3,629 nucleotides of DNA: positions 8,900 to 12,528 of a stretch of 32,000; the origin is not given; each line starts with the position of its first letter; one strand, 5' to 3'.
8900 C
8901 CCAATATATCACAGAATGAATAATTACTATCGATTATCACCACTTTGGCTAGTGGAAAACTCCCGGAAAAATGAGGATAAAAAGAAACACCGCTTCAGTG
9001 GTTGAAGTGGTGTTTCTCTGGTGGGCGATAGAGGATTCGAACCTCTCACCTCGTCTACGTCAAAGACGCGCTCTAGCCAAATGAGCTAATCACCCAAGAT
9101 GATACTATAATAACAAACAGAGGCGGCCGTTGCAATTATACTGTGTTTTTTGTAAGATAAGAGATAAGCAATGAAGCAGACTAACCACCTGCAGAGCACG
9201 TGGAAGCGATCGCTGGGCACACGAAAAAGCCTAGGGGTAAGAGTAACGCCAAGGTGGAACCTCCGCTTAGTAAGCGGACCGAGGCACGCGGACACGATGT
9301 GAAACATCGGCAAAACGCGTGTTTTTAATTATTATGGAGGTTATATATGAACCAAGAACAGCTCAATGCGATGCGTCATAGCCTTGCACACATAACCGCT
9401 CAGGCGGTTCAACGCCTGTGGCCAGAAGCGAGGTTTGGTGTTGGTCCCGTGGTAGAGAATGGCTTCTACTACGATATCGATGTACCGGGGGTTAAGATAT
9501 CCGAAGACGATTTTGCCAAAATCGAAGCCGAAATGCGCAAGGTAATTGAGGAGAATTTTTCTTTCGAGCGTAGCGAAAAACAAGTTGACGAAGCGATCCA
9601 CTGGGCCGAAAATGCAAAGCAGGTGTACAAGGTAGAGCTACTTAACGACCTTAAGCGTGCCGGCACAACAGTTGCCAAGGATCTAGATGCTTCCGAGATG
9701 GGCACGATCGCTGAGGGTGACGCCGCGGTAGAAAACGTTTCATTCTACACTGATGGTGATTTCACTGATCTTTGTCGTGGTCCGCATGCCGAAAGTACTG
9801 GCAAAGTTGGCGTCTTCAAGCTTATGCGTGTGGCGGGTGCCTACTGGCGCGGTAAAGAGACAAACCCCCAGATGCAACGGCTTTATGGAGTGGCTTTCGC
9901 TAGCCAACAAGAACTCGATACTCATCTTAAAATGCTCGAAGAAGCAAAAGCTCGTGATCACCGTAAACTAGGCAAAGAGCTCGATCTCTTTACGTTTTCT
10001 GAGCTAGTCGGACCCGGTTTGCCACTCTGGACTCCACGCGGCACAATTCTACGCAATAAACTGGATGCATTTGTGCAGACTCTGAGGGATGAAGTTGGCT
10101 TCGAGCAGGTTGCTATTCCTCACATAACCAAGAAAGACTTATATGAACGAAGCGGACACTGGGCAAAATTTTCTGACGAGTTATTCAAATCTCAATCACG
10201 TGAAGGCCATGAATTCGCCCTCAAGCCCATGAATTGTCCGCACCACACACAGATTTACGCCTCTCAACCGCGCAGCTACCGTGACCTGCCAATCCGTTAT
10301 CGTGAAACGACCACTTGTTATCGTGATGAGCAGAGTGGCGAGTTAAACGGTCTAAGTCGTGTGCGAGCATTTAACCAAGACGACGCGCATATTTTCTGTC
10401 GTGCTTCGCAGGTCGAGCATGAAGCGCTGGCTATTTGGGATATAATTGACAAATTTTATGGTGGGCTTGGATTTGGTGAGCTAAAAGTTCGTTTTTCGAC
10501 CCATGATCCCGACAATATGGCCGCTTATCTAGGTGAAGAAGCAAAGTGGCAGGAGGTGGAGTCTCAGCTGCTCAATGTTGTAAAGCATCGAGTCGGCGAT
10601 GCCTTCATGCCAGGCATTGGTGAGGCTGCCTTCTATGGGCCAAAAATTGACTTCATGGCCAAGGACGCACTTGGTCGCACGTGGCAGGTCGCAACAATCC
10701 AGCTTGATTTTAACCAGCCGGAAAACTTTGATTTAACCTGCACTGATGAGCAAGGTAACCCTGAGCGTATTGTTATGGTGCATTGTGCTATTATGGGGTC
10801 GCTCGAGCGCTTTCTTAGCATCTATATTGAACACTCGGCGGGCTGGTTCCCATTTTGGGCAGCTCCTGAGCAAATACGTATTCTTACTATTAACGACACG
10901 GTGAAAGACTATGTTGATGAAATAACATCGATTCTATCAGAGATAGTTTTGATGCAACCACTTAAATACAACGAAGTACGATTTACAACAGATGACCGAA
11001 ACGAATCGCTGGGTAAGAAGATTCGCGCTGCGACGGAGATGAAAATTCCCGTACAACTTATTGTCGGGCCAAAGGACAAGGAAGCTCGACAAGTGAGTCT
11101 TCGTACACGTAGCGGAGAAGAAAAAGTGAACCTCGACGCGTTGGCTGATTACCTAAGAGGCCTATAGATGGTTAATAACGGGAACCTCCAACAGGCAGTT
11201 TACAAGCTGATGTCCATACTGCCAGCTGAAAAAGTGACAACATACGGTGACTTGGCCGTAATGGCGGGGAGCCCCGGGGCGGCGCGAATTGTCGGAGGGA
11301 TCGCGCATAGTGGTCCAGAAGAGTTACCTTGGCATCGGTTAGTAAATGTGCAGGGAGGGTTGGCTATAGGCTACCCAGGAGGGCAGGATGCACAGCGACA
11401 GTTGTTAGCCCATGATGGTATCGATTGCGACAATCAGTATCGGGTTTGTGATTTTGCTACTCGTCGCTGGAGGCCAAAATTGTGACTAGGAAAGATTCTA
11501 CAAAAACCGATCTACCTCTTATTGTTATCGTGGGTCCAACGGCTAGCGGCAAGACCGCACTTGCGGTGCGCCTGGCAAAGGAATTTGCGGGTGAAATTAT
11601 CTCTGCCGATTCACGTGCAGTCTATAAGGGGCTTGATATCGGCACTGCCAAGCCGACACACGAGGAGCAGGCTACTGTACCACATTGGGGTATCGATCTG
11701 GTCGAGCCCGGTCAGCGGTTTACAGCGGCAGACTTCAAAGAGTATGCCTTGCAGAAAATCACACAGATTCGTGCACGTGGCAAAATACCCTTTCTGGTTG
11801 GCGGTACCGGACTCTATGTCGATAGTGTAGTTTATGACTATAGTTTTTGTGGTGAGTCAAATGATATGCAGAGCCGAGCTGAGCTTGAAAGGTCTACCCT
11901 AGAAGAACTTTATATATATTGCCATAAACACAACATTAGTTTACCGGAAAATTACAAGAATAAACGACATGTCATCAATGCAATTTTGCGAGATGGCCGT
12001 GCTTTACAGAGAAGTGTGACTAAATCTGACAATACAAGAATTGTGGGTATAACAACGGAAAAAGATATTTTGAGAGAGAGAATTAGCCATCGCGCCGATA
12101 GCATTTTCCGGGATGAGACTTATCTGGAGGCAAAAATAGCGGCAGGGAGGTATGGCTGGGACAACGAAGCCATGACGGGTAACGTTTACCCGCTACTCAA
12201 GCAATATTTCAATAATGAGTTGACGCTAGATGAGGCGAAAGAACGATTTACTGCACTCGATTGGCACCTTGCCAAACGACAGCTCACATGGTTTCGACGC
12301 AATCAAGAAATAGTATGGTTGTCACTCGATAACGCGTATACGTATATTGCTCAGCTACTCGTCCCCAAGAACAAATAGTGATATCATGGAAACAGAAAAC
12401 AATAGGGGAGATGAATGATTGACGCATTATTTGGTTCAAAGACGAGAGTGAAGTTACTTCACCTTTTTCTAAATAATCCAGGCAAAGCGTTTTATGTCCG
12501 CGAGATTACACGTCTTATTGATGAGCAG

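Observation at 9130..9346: T-box-like tRNA-sensing leader upstream of thrS, with both a terminator-like hairpin and an anti-Shine-Dalgarno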

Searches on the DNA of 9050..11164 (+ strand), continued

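Call 67: search_rna_families(source=L005, start=2785, end=2975, threshold=evalue, max_evalue=10, show_alignments=1)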
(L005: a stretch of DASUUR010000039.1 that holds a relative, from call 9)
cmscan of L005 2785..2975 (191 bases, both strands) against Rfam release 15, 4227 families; matches with E-value up to 10: 4.
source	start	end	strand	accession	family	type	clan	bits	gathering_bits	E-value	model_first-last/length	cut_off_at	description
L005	2789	2915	+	RF00230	T-box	Cis-reg; leader;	-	36.7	93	4.6e-07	1-219/219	no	T-box leader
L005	2914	2958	-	RF04282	mir-507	Gene; miRNA;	CL00136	16.1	79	0.71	1-82/82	no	mir-507 microRNA precursor family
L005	2912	2961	+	RF00668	mir-302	Gene; miRNA;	CL00096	13.2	55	8.6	10-60/68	no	mir-302 microRNA precursor family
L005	2909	2962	+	RF04114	MIR4374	Gene; miRNA;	-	12.4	105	6.1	1-119/119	no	MIR4374 microRNA precursor family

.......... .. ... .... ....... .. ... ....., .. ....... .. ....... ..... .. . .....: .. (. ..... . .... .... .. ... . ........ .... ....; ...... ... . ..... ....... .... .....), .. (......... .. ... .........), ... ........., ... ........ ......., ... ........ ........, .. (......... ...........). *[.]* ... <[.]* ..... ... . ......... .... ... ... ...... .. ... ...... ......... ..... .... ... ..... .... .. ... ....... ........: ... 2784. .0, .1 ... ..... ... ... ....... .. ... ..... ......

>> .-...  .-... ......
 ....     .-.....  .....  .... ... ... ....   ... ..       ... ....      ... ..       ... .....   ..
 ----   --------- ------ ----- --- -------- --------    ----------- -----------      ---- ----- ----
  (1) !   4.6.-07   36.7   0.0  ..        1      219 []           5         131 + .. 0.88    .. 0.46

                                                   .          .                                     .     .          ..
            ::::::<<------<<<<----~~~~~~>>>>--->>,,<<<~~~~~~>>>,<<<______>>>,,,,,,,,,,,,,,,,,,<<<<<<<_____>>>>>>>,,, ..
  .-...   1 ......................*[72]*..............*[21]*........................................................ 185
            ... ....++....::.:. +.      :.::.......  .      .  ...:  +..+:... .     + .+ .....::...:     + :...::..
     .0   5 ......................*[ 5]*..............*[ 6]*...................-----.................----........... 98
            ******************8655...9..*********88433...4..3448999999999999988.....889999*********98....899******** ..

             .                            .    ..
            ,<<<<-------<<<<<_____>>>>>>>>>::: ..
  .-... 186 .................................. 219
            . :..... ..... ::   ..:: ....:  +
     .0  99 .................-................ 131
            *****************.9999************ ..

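Call 73: search_rna_families(source=window, start=9160, end=9330, threshold=evalue, max_evalue=10, show_alignments=2)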
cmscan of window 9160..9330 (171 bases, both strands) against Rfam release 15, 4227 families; matches with E-value up to 10: 2.
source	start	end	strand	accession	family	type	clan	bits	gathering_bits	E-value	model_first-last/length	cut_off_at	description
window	9239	9320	+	RF03202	mir-555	Gene; miRNA;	-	13.9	92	2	1-89/89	no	mir-555 microRNA precursor family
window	9167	9218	+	RF01144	sR17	Gene; snRNA; snoRNA; CD-box;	-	10.5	36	2.9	1-55/55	no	Small nucleolar RNA sR17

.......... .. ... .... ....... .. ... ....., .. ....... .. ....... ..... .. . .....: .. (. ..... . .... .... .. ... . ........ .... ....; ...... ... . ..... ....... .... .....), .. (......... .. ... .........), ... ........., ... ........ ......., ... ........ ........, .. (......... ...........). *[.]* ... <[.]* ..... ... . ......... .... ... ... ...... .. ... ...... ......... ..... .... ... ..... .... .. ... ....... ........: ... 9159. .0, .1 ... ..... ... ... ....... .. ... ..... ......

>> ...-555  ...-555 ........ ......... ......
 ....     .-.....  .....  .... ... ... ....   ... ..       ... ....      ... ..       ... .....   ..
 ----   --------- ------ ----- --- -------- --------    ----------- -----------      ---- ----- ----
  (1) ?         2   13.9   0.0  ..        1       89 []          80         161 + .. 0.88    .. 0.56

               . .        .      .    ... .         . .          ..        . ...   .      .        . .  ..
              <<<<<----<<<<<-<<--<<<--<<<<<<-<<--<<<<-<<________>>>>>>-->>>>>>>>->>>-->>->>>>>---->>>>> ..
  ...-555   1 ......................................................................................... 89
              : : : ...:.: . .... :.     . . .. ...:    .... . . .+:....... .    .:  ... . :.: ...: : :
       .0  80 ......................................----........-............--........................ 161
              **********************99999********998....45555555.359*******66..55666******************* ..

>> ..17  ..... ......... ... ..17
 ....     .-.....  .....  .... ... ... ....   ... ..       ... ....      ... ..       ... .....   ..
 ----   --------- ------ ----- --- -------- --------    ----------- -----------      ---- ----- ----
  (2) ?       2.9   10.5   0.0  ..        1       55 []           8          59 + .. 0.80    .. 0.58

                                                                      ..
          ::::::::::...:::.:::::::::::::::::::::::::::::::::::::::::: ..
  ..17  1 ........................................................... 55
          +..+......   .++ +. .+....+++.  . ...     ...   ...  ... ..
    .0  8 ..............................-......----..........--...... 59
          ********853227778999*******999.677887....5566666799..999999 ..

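Call 74: search_rna_families(sources=[L003, L034, L083, L088, L007, L081, L082, L084, L085, L087, L002], threshold=evalue, max_evalue=1)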
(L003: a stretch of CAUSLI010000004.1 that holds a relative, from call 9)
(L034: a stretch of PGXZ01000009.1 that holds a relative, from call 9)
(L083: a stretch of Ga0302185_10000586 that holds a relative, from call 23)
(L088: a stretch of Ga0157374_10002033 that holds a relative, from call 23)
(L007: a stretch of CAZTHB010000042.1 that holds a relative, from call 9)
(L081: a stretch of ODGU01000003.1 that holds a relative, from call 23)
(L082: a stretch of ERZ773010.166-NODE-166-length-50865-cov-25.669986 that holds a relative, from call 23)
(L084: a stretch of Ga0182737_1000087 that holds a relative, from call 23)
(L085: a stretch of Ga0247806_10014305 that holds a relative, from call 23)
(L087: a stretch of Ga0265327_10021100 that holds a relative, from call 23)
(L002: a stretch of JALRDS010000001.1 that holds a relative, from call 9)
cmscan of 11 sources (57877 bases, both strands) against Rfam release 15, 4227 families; matches with E-value up to 1: 16.
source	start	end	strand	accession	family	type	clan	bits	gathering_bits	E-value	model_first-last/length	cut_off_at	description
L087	797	870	-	RF00005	tRNA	Gene; tRNA;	CL00001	65.9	29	3.8e-12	1-71/71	no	tRNA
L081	870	943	-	RF00005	tRNA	Gene; tRNA;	CL00001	65.5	29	4.9e-12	1-71/71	no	tRNA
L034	2656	2729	-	RF00005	tRNA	Gene; tRNA;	CL00001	65.3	29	5.5e-12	1-71/71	no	tRNA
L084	1090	1163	-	RF00005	tRNA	Gene; tRNA;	CL00001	63.7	29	1.6e-11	1-71/71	no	tRNA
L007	1154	1227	+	RF00005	tRNA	Gene; tRNA;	CL00001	63.6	29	1.7e-11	1-71/71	no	tRNA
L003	2379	2452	-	RF00005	tRNA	Gene; tRNA;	CL00001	62.6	29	3e-11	1-71/71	no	tRNA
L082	525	598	-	RF00005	tRNA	Gene; tRNA;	CL00001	62.6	29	3e-11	1-71/71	no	tRNA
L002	2675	2748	-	RF00005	tRNA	Gene; tRNA;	CL00001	62.5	29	3.4e-11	1-71/71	no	tRNA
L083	449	523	-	RF00005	tRNA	Gene; tRNA;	CL00001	55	29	3.8e-09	1-71/71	no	tRNA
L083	319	484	+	RF02194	HPnc0260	Gene; antisense;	-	40.4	59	0.51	1-156/156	no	Bacterial antisense RNA HPnc0260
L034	7275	7380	+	RF01770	rimP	Cis-reg; leader;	-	35.2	47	0.053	1-102/102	no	Gammaprotebacteria rimP leader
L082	433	512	+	RF02449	ncr1015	Gene; sRNA;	-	33.5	60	0.51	1-121/121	no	Bacillus sRNA ncr1015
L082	457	520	+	RF03588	mir-2319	Gene; miRNA;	-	30.7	89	0.025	1-71/71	no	mir-2319 microRNA precursor family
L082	467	517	-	RF03588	mir-2319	Gene; miRNA;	-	28.9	89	0.077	11-61/71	no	mir-2319 microRNA precursor family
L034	2655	2729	+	RF04354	Plastid-ycf2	Cis-reg;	-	26.6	65.7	0.27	1-75/75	no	Plastid-ycf2 5UTR RNA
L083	448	523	+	RF04354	Plastid-ycf2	Cis-reg;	-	25.2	65.7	0.66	1-75/75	no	Plastid-ycf2 5UTR RNA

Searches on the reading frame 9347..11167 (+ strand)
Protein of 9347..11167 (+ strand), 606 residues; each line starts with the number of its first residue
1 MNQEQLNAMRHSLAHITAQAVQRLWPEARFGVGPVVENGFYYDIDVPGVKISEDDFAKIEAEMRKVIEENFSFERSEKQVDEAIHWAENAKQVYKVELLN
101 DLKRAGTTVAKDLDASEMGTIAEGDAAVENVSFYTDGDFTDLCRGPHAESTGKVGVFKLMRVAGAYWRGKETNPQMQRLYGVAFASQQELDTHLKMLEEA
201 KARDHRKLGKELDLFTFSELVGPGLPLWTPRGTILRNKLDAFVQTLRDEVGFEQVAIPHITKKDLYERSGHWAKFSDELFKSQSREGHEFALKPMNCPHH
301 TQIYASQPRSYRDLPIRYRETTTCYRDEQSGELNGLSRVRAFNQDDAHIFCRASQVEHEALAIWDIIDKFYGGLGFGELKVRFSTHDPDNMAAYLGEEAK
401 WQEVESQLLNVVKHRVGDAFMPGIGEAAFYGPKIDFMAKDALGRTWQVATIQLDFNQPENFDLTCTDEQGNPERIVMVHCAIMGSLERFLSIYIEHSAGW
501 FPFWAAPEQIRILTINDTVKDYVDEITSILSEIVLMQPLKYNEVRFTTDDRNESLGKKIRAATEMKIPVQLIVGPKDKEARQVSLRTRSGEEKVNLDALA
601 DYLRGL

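Call 8: search_protein_families(library=ncbifam, proteins=[window:9347-11167:+])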
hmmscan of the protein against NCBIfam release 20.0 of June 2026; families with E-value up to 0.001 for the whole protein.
window:9347-11167:+ (606 aa): 12 families
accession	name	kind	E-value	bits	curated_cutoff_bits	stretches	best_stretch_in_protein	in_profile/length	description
TIGR00418.1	thrS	equivalog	1.3e-176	588.9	383.65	2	117-597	84-553/565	threonine--tRNA ligase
NF003068.0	PRK03991.1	equivalog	6.8e-51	173.3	484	1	198-597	192-580/613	threonine--tRNA ligase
NF006625.0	PRK09194.1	equivalog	3.5e-28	98.8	558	2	221-352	35-165/559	proline--tRNA ligase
TIGR00408.1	proS_fam_I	equivalog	1.5e-23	83.5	437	2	224-375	29-186/475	proline--tRNA ligase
TIGR00409.1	proS_fam_II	equivalog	3.6e-23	82.3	306.7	2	221-373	35-183/568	proline--tRNA ligase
NF008979.1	PRK12325.1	exception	1.6e-22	80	550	2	224-351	38-164/437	proline--tRNA ligase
TIGR00442.1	hisS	equivalog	1.5e-13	50.6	286.75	1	228-385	9-161/406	histidine--tRNA ligase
TIGR00414.1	serS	equivalog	5e-11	42.3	301.65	1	198-392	135-332/418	serine--tRNA ligase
NF003211.1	PRK04173.1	equivalog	4.1e-10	39.1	312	1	315-395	189-268/454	glycine--tRNA ligase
TIGR00389.1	glyS_dimeric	equivalog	5.7e-09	35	243.3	0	228-283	32-88/565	glycine--tRNA ligase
NF011500.0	PRK14938.1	equivalog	2.6e-08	33.3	362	1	494-593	261-351/387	Ser-tRNA(Thr) hydrolase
TIGR02367.1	PylS_Cterm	equivalog_domain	1.7e-05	24.3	178.15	1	245-332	37-121/242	pyrrolysine--tRNA(Pyl) ligase large subunit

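Call 9: find_related_loci(query=window:9347-11164:+, collection=genome_contigs, flank=3000)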
Query window:9347-11164:+ (606 aa) in genome_contigs; peptide patterns used: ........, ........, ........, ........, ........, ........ (x = any residue, [..] = any of these).
600 stretches matched a pattern (row limit reached: there are more); 600 encode a relative of the query (tblastn E <= 1e-3); the best 80 are kept; 80 distinct loci.
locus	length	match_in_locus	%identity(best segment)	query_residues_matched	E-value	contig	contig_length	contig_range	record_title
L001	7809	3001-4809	64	1-606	0e+0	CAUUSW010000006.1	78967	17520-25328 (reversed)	MAG TPA_asm: uncultured Candidatus Saccharibacteria bacterium isolate SRR23388465_bin.18_MetaWRAP_v1.3_MAG genome assemb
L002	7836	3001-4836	64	1-606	0e+0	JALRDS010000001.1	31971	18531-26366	MAG: Candidatus Saccharimonadia bacterium isolate JM.5 JM_1149802, whole genome shotgun sequence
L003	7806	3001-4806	65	1-606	0e+0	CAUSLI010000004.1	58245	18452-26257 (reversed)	MAG TPA_asm: uncultured Candidatus Saccharibacteria bacterium isolate SRR5395424_bin.24_MetaWRAP_v1.3_MAG genome assembl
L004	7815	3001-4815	61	1-606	0e+0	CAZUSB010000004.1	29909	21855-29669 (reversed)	MAG TPA_asm: uncultured Candidatus Saccharibacteria bacterium isolate binchicken_co157_483 genome assembly, contig: NODE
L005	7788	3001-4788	59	4-603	0e+0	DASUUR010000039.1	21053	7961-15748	MAG TPA_asm: Candidatus Saccharimonadales bacterium isolate SMAG_U1794 k141_49037, whole genome shotgun sequence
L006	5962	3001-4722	61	5-588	0e+0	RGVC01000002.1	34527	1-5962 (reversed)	MAG: bacterium isolate WB9_2_340 contig_100_1, whole genome shotgun sequence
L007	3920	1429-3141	58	3-586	0e+0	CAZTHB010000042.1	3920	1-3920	MAG TPA_asm: uncultured Candidatus Saccharibacteria bacterium isolate SRP257259_co1_77 genome assembly, contig: NODE_440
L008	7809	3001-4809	57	3-606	0e+0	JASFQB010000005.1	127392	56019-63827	MAG: Candidatus Woesebacteria bacterium isolate D0819S12metaG_Bin_714 D0819S12metaG_FD_scaffold_5_c1, whole genome shotg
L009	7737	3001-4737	54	3-605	0e+0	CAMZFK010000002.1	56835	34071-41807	MAG TPA_asm: uncultured Candidatus Saccharibacteria bacterium isolate SRR10912535_bin.62_metaWRAP_v1.3_MAG genome assemb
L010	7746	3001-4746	53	1-606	0e+0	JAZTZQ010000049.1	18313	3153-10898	MAG: Candidatus Nanosyncoccus sp. isolate T1900045323_YK20190012.MAGScoT_cleanbin_000091 SGB_6398_k141_1157321, whole ge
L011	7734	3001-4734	54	4-606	0e+0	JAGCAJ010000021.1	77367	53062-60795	Candidatus Saccharibacteria bacterium isolate RGIG9611 Yak_Duodenum-1__c392030, whole genome shotgun sequence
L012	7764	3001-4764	52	2-606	0e+0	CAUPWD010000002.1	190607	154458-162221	MAG TPA_asm: uncultured Candidatus Saccharibacteria bacterium isolate ERR9968823_bin.13_MetaWRAP_v1.3_MAG genome assembl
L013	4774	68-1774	53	2-603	0e+0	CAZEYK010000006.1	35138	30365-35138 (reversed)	MAG TPA_asm: uncultured Gammaproteobacteria bacterium isolate SRP118108_co5_163 genome assembly, contig: NODE_819_length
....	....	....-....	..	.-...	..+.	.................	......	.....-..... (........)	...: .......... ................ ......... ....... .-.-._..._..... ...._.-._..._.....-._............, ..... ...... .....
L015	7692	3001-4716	52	2-596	0e+0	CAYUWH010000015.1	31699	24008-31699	MAG TPA_asm: uncultured Candidatus Peribacteria bacterium isolate SRP150892_co1_292 genome assembly, contig: NODE_1108_l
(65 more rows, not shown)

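Call 23: find_related_loci(query=window:9347-11164:+, collection=metagenome_contigs, flank=1500)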
Query window:9347-11164:+ (606 aa) in metagenome_contigs; peptide patterns used: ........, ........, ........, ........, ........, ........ (x = any residue, [..] = any of these).
600 stretches matched a pattern (row limit reached: there are more); 600 encode a relative of the query (tblastn E <= 1e-3); the best 80 are kept; 80 distinct loci.
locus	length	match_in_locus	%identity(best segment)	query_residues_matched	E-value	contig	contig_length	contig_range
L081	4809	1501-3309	65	1-606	0e+0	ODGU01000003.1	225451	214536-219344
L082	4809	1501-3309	64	1-606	0e+0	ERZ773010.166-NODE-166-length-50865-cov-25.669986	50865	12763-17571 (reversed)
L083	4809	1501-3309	64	1-606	0e+0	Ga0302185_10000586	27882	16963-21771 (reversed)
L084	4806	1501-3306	64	2-606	0e+0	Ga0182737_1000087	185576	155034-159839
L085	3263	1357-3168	62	1-606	0e+0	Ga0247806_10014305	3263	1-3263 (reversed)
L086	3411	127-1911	59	5-606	0e+0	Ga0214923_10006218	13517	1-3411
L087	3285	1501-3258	60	2-597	0e+0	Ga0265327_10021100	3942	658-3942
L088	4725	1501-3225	59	4-588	0e+0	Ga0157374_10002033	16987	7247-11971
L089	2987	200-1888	57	10-589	0e+0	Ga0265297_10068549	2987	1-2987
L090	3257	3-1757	57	24-606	0e+0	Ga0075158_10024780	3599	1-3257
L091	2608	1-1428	67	128-606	0e+0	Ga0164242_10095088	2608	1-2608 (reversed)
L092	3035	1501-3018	61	4-517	0e+0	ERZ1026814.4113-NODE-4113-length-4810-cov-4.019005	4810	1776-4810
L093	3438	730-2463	54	2-589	0e+0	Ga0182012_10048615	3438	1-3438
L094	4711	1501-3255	54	2-606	0e+0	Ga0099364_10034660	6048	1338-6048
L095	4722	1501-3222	53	6-603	0e+0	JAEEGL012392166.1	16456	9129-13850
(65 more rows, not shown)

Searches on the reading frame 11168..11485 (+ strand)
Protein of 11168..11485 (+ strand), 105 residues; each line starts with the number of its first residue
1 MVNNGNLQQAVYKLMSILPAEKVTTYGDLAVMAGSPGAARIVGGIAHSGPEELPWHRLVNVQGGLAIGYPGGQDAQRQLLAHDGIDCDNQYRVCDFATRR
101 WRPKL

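Call 8: search_protein_families(library=ncbifam, proteins=[window:11168-11485:+])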
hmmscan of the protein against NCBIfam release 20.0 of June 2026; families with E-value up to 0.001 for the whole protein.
window:11168-11485:+ (105 aa): 3 families
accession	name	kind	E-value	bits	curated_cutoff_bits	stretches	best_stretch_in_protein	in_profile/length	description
NF007626.0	PRK10286.1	equivalog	1.8e-10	41.2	192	1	6-84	88-167/171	methylated-DNA--[protein]-cysteine S-methyltransferase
TIGR00589.1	ogt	superfamily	3.6e-10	39.7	46.4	1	7-82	3-79/80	methylated-DNA--[protein]-cysteine S-methyltransferase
NF011964.0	PRK15435.1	equivalog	2.8e-05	23.3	345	1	6-83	270-348/354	bifunctional DNA-binding transcriptional regulator/O6-methylguanine-DNA methyltransferase Ada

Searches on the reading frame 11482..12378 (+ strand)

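Call 8: search_protein_families(library=ncbifam, proteins=[window:11482-12378:+])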
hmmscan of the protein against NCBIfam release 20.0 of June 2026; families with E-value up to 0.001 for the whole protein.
window:11482-12378:+ (298 aa): 1 family
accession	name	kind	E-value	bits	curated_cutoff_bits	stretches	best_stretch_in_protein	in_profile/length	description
TIGR00174.1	miaA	equivalog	6.5e-57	193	148.65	1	13-281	1-284/288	tRNA (adenosine(37)-N6)-dimethylallyltransferase MiaA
